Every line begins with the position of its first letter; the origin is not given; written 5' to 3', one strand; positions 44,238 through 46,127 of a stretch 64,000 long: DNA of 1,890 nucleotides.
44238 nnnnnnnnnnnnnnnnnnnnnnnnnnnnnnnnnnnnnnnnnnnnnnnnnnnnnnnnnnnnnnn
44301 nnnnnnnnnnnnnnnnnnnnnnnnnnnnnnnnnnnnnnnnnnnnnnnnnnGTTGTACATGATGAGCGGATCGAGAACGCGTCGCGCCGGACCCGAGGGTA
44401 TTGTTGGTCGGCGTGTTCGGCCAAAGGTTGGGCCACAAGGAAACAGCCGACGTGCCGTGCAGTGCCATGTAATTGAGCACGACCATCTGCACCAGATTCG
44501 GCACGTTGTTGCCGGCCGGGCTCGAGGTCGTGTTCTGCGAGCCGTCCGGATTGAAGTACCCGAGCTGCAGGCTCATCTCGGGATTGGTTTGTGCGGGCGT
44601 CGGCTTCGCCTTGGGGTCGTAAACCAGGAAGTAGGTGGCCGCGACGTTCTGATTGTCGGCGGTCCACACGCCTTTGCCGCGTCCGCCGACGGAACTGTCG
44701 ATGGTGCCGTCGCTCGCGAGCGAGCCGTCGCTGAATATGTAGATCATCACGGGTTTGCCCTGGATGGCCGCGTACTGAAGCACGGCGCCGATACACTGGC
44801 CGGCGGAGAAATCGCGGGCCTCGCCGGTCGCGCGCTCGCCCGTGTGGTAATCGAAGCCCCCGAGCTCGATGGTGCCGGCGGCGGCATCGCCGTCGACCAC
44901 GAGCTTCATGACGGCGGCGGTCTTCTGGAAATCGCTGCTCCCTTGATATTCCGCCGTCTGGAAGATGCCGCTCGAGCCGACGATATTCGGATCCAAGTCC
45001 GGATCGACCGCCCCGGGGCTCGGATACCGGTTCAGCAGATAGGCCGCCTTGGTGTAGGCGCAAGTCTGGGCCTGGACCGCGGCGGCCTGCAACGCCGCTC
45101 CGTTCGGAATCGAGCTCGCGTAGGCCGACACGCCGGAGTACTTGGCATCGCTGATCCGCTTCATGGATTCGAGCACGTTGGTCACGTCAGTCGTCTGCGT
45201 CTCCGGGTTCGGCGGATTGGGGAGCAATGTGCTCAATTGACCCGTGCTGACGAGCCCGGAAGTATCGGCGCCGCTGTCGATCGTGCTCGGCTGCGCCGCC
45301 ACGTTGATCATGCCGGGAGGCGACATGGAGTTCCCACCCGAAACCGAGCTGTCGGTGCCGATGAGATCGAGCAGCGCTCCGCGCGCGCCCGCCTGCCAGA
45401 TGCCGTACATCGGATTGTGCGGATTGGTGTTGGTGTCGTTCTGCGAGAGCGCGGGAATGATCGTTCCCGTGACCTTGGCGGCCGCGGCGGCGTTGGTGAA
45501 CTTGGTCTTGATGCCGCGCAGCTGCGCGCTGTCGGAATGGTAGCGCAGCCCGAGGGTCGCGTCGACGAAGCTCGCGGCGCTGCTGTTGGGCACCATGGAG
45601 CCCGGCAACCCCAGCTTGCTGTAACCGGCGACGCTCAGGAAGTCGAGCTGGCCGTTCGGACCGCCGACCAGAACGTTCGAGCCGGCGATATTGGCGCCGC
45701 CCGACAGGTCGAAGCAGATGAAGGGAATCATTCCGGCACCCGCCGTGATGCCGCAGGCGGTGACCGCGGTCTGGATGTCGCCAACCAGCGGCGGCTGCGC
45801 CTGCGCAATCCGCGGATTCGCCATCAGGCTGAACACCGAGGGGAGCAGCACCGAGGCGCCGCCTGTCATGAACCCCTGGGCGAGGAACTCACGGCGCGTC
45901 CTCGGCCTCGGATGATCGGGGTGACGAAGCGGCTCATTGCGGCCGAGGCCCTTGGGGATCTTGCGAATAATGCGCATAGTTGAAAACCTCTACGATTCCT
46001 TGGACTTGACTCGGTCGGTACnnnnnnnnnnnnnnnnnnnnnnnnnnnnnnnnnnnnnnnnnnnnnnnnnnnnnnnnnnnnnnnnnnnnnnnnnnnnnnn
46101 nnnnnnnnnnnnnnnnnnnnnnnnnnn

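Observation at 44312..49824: Three-gene operon of exported proteins with planctomycete-type CxxCH modules, a LamG domain and a Tat-exported DUF1501-like partner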

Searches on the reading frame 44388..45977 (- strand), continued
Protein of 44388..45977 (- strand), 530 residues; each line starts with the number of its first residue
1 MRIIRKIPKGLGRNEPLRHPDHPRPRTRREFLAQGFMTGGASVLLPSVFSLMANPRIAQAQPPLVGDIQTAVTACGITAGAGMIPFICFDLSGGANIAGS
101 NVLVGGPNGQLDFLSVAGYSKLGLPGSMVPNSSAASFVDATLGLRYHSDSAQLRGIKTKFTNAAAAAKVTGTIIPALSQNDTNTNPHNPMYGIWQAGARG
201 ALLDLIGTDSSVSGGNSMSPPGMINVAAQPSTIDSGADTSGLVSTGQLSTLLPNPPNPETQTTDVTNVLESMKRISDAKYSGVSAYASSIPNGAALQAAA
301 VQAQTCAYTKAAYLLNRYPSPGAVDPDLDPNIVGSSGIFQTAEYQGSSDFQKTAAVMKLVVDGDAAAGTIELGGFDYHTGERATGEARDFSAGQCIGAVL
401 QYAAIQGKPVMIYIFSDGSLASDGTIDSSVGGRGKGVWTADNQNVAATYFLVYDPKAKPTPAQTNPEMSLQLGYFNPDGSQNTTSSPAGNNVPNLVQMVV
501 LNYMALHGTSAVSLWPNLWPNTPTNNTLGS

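Call 78: list_cluster_members(proteins=[P0497, P0468, P0507, P0478, P0426, P0400, P0444, P0459, P0385, P0376])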
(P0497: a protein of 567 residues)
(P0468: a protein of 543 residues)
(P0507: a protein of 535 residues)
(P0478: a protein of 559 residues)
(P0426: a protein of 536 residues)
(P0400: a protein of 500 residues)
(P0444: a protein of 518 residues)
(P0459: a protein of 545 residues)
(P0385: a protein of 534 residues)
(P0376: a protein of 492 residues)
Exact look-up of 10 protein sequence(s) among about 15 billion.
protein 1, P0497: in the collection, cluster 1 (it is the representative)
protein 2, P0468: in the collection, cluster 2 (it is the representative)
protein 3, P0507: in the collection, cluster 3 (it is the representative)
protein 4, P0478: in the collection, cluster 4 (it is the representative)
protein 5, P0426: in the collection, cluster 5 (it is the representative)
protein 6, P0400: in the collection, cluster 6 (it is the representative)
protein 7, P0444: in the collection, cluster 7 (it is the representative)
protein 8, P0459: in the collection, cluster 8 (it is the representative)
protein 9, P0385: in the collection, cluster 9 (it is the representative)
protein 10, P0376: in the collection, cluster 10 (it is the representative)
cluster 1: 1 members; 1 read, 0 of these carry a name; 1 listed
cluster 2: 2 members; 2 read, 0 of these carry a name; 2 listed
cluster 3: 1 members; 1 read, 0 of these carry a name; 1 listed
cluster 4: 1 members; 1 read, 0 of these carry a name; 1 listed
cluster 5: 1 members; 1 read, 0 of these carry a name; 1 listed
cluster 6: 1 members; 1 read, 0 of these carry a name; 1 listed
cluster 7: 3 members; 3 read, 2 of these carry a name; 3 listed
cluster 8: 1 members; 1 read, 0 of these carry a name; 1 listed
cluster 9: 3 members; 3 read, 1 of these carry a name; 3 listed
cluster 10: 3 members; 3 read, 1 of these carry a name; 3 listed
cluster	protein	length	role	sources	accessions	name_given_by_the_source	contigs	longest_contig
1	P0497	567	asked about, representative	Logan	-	-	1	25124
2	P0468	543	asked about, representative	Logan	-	-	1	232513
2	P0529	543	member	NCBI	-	-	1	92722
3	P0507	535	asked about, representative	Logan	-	-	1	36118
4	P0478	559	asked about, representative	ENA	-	-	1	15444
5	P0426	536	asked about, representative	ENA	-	-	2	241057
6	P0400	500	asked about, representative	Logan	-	-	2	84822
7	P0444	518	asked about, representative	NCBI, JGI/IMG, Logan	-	hypothetical protein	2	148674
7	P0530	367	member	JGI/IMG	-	hypothetical protein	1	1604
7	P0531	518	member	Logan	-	-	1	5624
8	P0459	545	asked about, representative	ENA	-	-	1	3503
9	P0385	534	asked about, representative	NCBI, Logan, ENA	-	-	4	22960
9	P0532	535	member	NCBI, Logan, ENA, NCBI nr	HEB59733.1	MAG TPA: general secretion pathway protein GspF [Gammaproteobacteria bacterium] | general secretion pathway protein GspF [Gammaproteobacteria bacterium]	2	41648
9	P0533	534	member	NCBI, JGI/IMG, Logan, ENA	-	-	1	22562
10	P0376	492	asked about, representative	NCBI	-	-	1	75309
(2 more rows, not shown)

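Call 79: search_protein_families(library=ncbifam, alignment_id=A3, max_evalue=0.01)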
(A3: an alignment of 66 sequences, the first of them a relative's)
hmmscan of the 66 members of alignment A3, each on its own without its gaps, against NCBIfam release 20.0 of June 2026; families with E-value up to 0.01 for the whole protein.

A. member 1, P0001 (554 aa): 0 families

B. families by the number of members that match (of 66 scanned): 1 family
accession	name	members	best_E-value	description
TIGR01409.1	TAT_signal_seq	1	0.004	twin-arginine translocation signal domain-containing protein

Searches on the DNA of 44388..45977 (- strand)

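Call 58: search_rna_families(sources=[L004, L009, L027, L033, L046, L050, L066, L053], threshold=gathering)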
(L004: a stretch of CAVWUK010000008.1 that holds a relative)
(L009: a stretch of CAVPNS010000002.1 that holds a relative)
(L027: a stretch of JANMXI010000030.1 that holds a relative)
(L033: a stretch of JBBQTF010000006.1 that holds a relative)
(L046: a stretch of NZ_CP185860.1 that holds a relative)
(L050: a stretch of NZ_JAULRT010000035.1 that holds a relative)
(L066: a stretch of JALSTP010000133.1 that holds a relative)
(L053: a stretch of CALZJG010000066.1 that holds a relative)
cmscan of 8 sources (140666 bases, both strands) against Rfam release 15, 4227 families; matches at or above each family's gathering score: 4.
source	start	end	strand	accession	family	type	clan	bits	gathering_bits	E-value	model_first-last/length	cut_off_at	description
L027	10008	10092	+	RF03167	c-di-GMP-I-GGC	Cis-reg; riboswitch;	CL00126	65.1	59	9.1e-13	1-80/80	no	c-di-GMP-I-GGC riboswitch aptamer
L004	9940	10020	+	RF03167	c-di-GMP-I-GGC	Cis-reg; riboswitch;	CL00126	62.7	59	4.3e-12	1-80/80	no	c-di-GMP-I-GGC riboswitch aptamer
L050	15055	15218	-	RF01731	TwoAYGGAY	Cis-reg;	CL00106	54.5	43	7.7e-06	1-168/168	no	TwoAYGGAY RNA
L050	9745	9848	-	RF01731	TwoAYGGAY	Cis-reg;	CL00106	43.6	43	0.0022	1-168/168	no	TwoAYGGAY RNA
